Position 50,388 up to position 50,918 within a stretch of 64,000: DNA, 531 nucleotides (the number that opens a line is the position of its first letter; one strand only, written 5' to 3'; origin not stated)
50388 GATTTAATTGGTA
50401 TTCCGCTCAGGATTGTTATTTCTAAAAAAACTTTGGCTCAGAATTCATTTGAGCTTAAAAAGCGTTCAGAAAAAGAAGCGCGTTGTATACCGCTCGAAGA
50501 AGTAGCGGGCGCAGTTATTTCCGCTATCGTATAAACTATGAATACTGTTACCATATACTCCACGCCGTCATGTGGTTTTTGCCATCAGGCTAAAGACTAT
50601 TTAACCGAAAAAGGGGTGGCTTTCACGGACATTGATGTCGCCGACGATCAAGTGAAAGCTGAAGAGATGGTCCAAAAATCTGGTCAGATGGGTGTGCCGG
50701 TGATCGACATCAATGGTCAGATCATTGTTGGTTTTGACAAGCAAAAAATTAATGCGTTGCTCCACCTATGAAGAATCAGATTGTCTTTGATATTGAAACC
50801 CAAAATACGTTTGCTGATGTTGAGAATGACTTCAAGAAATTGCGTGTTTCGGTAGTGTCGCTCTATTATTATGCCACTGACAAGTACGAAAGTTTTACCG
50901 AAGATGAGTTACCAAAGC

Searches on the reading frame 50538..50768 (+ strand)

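Call 92: search_protein_families(library=pfam, proteins=[window:50538-50768:+], max_evalue=0.001)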
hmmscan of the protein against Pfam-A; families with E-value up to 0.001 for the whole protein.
window:50538-50768:+ (77 aa): 3 families
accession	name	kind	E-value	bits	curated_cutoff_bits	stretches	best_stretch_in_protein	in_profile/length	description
PF00462.30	Glutaredoxin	-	4e-20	72.2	22.9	1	4-63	1-60/60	Glutaredoxin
PF05768.20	Glrx-like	-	9.8e-06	26.3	26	1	3-60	1-57/77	Glutaredoxin-like domain (DUF836)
PF13417.12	GST_N_3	-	0.00032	21.4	22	1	7-64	2-58/75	Glutathione S-transferase, N-terminal domain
